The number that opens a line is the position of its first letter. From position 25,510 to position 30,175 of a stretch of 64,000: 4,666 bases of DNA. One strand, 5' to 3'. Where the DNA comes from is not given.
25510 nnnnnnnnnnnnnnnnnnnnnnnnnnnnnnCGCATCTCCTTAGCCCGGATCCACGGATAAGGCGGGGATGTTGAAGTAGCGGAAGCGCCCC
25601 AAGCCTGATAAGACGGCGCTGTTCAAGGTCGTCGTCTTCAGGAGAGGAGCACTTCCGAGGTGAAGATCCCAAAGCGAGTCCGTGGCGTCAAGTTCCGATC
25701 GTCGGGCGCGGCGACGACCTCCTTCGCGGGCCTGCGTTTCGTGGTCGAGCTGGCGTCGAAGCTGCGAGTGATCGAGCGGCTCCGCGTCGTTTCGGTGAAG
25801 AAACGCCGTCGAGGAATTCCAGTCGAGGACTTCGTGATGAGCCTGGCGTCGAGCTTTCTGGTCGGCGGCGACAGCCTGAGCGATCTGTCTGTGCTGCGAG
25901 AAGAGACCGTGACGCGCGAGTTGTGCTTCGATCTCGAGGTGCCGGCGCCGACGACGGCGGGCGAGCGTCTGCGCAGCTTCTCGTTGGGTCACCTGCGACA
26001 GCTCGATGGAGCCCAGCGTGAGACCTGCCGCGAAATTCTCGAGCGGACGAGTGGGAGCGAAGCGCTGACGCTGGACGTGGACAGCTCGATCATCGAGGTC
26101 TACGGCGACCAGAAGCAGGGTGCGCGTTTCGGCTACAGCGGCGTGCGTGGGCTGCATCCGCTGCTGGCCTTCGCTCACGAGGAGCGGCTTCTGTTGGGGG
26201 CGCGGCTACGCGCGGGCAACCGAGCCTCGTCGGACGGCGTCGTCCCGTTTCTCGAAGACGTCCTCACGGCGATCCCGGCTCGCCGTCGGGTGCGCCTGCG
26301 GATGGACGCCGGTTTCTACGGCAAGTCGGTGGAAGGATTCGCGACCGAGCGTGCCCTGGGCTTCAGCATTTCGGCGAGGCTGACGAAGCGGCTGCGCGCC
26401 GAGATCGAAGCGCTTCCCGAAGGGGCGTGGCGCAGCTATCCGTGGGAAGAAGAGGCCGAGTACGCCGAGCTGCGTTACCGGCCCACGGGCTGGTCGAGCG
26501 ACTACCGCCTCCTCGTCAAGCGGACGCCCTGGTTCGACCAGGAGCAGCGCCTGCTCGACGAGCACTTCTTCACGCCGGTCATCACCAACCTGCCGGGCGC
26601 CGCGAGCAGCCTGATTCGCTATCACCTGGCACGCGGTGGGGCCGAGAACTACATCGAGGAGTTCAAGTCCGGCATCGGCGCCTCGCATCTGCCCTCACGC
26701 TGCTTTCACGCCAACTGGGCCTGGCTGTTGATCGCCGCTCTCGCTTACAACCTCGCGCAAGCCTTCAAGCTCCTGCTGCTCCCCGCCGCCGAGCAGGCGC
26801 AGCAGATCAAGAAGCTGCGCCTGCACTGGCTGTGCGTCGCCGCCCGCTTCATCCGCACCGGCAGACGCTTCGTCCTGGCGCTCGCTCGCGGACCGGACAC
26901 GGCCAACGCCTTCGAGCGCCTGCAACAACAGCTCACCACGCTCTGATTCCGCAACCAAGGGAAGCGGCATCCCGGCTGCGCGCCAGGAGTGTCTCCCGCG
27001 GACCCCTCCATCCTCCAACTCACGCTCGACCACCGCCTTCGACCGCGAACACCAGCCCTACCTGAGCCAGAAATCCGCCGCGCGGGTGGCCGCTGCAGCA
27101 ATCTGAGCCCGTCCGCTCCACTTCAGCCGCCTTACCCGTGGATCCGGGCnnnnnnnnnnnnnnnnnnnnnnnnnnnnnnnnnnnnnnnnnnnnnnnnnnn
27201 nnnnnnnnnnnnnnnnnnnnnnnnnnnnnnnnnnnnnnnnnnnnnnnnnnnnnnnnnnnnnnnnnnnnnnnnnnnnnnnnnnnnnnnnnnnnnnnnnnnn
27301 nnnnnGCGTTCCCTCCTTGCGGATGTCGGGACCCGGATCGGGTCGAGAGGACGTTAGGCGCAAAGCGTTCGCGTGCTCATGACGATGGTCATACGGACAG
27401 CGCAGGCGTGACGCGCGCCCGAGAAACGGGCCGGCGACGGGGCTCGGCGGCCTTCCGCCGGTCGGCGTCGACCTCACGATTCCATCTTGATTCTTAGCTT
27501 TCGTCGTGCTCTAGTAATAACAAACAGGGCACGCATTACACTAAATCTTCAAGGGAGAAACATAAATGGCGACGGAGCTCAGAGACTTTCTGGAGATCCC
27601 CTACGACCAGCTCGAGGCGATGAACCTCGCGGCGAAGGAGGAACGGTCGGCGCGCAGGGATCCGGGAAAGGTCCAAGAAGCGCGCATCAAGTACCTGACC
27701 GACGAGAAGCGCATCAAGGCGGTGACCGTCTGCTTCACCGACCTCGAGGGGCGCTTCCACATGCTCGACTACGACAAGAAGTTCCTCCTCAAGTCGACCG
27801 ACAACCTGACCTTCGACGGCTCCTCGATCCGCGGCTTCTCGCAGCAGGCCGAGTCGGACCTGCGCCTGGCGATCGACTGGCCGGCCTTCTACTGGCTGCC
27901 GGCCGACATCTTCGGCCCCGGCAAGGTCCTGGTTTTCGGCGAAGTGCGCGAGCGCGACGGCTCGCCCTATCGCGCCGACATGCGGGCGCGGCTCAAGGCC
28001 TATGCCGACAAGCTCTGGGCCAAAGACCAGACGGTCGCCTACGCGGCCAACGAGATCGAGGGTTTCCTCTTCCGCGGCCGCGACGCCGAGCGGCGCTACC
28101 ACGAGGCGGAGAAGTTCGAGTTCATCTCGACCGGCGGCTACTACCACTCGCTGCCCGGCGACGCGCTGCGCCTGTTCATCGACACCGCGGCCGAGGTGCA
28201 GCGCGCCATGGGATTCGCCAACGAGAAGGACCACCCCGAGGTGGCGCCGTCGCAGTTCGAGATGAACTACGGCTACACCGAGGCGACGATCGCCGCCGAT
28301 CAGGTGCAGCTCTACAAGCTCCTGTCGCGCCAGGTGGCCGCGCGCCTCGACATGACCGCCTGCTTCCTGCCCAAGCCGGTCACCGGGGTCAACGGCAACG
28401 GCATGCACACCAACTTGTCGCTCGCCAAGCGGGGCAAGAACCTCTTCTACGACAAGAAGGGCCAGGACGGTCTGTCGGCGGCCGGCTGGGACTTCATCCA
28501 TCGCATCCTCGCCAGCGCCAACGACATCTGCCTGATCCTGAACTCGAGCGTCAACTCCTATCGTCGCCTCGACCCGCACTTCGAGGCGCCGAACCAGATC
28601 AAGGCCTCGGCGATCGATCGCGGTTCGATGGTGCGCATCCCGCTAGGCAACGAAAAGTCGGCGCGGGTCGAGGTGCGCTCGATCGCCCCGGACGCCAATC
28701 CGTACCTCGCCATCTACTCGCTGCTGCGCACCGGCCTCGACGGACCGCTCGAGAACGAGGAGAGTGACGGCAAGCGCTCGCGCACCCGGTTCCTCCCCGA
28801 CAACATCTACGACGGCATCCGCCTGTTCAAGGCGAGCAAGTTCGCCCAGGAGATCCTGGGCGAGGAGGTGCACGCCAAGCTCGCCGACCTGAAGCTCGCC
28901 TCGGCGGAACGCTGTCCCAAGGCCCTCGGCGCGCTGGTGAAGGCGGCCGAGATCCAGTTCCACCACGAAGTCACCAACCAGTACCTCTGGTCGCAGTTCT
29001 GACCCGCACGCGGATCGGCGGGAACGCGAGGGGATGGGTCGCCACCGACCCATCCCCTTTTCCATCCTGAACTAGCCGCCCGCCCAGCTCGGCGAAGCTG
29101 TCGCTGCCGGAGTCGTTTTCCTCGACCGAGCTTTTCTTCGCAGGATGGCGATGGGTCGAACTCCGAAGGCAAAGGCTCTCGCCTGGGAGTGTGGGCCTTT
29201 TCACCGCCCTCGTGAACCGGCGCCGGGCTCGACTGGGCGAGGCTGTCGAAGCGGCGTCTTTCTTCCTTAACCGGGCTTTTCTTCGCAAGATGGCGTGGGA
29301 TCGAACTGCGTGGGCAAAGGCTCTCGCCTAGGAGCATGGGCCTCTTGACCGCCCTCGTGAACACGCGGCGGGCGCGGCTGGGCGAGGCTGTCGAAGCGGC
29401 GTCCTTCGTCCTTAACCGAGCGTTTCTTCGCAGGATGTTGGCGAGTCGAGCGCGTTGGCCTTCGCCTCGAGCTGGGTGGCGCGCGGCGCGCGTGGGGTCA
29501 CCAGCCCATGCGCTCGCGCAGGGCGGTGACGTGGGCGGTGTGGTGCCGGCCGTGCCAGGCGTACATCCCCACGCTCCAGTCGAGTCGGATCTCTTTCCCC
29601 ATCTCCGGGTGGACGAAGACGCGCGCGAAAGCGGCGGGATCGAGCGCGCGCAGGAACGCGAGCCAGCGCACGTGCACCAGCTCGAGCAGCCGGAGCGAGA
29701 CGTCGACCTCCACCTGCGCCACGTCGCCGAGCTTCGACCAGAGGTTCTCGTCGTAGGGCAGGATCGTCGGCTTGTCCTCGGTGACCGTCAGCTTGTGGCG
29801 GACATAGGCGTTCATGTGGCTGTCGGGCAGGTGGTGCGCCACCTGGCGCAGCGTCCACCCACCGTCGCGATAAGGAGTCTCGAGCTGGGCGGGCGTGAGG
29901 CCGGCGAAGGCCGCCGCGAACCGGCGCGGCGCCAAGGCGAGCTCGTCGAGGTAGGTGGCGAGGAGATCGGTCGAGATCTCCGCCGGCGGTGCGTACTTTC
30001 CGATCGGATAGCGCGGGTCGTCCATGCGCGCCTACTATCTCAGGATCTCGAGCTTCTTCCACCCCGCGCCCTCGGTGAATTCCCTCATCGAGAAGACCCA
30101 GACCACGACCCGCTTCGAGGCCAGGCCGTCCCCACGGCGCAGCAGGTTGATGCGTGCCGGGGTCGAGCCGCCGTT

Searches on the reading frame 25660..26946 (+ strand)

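Call 63: search_protein_families(library=pfam, proteins=[window:25660-26946:+], max_evalue=0.001)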
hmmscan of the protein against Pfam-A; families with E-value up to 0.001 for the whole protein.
window:25660-26946:+ (428 aa): 2 families
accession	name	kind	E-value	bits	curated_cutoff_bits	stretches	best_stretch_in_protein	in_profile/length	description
PF13701.12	DDE_Tnp_1_4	-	1.3e-57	195.5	34.7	1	7-426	6-431/435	Transposase DDE domain group 1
PF01609.27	DDE_Tnp_1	-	2.4e-16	60.5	23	1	136-365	5-200/200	Transposase DDE domain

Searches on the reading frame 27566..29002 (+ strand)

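Call 63: search_protein_families(library=pfam, proteins=[window:27566-29002:+], max_evalue=0.001)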
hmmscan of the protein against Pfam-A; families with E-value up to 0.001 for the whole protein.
window:27566-29002:+ (478 aa): 2 families
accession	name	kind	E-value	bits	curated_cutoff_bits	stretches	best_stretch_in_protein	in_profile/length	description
PF00120.29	Gln-synt_C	-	6.9e-69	233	24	1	138-449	3-331/344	Glutamine synthetase, catalytic domain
PF03951.24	Gln-synt_N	-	1.1e-10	41.3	33.4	1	50-114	2-68/82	Glutamine synthetase, beta-Grasp domain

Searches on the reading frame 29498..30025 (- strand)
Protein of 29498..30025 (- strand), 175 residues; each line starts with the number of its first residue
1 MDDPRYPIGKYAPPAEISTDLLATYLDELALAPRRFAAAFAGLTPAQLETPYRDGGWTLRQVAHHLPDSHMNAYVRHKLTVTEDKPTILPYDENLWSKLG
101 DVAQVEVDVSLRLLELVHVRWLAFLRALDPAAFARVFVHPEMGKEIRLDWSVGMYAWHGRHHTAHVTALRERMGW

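Call 63: search_protein_families(library=pfam, proteins=[window:29498-30025:-], max_evalue=0.001)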
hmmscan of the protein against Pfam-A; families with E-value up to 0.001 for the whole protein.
window:29498-30025:- (175 aa): 2 families
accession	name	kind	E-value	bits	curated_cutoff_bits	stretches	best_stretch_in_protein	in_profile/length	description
PF12867.12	DinB_2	-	3.1e-20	73.4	24.8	1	29-165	2-127/128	DinB superfamily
PF11716.13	MDMPI_N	-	0.00027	22.1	24.2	1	31-143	3-117/140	Mycothiol maleylpyruvate isomerase N-terminal domain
